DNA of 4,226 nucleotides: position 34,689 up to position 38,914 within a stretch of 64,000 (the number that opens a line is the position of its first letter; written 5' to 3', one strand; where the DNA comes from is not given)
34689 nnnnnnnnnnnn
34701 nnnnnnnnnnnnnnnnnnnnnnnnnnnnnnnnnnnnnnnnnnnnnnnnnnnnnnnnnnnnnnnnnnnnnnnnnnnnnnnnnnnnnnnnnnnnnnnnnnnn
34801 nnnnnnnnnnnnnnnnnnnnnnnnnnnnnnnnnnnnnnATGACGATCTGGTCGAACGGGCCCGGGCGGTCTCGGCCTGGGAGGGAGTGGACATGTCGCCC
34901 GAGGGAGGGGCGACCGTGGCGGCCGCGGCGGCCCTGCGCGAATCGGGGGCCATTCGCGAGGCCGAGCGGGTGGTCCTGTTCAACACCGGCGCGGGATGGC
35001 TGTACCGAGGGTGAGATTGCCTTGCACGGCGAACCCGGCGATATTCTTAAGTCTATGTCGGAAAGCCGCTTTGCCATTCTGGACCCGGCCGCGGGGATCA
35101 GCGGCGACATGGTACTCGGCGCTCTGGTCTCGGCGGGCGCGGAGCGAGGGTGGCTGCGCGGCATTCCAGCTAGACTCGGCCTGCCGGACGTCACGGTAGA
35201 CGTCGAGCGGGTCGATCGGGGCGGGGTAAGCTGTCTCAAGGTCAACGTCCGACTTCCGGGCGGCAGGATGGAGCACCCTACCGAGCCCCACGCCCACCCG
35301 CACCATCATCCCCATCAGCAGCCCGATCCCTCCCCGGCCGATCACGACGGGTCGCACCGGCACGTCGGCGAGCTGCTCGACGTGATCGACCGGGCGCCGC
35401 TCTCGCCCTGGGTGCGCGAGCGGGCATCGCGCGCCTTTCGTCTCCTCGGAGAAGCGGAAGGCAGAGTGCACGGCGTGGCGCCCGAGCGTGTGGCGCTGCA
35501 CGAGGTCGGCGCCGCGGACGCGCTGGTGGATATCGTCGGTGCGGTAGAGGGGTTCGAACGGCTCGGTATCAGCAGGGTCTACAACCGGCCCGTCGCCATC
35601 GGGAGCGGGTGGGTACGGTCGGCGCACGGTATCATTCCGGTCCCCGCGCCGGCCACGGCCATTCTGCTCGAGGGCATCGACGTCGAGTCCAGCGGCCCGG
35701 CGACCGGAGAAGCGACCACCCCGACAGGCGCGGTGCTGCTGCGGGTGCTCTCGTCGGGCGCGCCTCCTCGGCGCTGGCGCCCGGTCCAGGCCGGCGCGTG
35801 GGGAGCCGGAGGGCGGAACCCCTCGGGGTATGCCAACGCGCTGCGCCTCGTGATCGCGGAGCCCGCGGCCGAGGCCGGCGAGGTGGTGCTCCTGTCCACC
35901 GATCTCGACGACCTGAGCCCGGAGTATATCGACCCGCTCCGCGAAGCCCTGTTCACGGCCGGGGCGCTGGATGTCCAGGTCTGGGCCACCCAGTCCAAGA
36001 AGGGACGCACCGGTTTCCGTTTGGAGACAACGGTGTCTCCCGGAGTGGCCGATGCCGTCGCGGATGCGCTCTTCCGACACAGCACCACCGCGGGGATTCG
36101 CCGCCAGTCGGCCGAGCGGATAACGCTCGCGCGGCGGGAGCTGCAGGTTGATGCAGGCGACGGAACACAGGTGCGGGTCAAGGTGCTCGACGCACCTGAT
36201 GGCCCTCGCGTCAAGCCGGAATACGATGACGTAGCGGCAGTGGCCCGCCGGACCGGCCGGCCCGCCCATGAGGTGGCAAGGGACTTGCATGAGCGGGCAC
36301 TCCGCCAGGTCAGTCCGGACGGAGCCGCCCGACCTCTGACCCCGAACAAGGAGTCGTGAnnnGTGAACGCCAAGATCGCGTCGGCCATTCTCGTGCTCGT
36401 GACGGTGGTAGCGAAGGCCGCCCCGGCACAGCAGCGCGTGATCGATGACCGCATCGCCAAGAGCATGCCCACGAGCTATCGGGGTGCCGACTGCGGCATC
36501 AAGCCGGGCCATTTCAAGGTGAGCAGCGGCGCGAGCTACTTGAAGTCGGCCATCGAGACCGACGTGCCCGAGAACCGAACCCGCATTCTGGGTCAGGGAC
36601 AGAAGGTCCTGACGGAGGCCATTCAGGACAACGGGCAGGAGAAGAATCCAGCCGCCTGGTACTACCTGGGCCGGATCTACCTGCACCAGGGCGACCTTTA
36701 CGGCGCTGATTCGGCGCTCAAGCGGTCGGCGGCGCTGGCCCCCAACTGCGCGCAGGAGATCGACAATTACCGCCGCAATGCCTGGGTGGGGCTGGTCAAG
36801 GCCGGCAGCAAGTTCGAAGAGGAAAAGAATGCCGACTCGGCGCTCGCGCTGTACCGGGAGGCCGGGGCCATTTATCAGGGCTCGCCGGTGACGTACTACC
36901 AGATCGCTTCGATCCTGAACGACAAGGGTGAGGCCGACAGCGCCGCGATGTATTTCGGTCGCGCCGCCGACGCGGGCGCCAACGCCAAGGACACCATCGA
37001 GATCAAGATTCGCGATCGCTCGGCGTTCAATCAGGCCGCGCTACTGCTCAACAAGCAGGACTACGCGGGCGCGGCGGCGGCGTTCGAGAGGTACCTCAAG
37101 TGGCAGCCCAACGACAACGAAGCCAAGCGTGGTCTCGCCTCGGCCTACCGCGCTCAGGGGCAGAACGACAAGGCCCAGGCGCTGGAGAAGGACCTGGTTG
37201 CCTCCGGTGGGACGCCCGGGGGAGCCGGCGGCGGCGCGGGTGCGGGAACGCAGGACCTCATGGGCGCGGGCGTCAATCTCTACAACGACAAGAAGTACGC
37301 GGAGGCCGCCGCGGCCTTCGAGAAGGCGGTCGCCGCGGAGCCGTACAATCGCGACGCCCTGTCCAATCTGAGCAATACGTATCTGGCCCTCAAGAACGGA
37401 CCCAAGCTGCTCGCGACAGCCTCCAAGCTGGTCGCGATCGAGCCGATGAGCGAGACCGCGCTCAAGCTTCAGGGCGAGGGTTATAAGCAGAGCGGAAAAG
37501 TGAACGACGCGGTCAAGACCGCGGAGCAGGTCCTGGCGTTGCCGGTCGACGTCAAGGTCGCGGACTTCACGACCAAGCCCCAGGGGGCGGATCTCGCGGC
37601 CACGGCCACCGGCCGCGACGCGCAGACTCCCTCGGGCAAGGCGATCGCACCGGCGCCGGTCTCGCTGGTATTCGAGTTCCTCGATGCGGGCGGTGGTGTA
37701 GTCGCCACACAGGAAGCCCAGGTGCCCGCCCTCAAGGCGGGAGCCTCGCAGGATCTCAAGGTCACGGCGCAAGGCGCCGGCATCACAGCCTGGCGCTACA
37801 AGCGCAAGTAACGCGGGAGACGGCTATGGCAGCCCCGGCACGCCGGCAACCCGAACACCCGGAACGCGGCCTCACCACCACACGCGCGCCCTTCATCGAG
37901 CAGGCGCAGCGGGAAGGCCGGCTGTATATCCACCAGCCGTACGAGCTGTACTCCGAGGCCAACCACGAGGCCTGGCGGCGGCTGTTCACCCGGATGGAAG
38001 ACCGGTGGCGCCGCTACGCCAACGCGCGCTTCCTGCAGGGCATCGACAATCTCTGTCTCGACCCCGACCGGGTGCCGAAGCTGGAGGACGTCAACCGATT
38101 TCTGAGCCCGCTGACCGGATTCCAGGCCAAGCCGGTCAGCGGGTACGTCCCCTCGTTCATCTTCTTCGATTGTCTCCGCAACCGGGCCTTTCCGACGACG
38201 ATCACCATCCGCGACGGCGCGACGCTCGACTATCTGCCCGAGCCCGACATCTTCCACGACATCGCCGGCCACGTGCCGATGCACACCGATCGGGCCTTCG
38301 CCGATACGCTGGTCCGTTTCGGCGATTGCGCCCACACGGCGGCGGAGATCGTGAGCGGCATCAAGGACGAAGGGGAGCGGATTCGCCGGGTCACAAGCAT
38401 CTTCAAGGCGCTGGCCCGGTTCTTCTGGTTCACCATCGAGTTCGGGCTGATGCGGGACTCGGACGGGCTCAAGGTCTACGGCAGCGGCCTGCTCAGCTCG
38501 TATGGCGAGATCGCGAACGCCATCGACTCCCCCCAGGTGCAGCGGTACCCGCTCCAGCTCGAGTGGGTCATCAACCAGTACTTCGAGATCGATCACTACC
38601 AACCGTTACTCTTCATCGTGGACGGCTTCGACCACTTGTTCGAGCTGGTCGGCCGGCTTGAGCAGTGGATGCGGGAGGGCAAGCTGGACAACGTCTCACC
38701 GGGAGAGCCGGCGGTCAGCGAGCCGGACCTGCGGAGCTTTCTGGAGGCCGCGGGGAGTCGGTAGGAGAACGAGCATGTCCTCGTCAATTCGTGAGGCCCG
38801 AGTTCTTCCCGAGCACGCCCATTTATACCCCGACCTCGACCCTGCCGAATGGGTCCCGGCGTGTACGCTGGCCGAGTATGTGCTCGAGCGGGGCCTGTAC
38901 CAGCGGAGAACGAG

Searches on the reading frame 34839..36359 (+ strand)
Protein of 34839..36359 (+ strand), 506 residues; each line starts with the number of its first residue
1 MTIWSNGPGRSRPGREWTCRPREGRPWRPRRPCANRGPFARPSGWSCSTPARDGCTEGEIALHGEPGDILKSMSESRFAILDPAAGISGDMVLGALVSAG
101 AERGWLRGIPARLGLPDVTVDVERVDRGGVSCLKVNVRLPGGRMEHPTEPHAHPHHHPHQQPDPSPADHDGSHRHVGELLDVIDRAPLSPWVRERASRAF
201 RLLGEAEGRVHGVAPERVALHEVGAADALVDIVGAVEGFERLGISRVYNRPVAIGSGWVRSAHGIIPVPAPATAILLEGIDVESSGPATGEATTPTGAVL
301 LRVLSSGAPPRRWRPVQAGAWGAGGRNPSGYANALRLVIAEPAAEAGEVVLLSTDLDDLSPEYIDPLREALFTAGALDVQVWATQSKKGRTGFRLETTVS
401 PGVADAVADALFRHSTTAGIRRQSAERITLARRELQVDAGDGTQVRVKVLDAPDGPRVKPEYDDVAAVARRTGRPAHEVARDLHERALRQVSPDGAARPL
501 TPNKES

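Call 16: search_protein_families(library=pfam, proteins=[window:34839-36359:+], max_evalue=0.0001)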
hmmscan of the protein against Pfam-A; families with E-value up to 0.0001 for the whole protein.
window:34839-36359:+ (506 aa): 1 family
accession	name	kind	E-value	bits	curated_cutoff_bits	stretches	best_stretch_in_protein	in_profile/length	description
PF01969.22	Ni_insertion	-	6.6e-108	361.6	22.1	1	80-479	2-374/375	Nickel insertion protein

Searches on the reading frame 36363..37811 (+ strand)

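Call 16: search_protein_families(library=pfam, proteins=[window:36363-37811:+], max_evalue=0.0001)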
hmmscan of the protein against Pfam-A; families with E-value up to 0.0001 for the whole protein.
window:36363-37811:+ (482 aa): 8 families
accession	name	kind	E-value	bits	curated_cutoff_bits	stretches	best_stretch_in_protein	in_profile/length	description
PF14559.12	TPR_19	-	4.4e-18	65.8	25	2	231-274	4-47/68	Tetratricopeptide repeat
PF07719.23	TPR_2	-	1.2e-14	53.6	27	1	96-129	1-34/34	Tetratricopeptide repeat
PF13432.12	TPR_16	-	2.4e-13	50.7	32.7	1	224-279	3-58/65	Tetratricopeptide repeat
PF13428.12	TPR_14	-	2.2e-09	37.5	23.5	0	96-130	1-35/44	Tetratricopeptide repeat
PF23914.1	TPR_CcmH_CycH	-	2.8e-08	34.2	42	0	92-129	46-83/158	Cytochrome c-type biogenesis protein H TPR domain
PF13181.12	TPR_8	-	3.7e-08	33.3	25.7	0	98-129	3-34/34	Tetratricopeptide repeat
PF13431.12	TPR_17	-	3.7e-07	30.4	24.4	0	94-112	11-29/34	Tetratricopeptide repeat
PF13371.12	TPR_9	-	1.9e-05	25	35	0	226-271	3-48/73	Tetratricopeptide repeat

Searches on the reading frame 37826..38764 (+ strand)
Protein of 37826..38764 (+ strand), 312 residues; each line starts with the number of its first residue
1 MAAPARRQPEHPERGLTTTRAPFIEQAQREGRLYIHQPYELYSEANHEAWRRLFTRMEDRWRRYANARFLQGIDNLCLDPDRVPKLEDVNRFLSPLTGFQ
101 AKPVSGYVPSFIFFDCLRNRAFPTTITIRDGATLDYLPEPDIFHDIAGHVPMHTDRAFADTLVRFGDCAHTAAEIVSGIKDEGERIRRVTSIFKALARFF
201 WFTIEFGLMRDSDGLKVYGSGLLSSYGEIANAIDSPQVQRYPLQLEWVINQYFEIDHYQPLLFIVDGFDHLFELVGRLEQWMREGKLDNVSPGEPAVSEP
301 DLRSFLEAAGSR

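Call 16: search_protein_families(library=pfam, proteins=[window:37826-38764:+], max_evalue=0.0001)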
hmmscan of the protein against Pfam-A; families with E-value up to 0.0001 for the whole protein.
window:37826-38764:+ (312 aa): 1 family
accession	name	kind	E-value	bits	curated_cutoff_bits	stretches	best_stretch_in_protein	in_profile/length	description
PF00351.26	Biopterin_H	-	2.1e-43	149.1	22.7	1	41-271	60-277/331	Biopterin-dependent aromatic amino acid hydroxylase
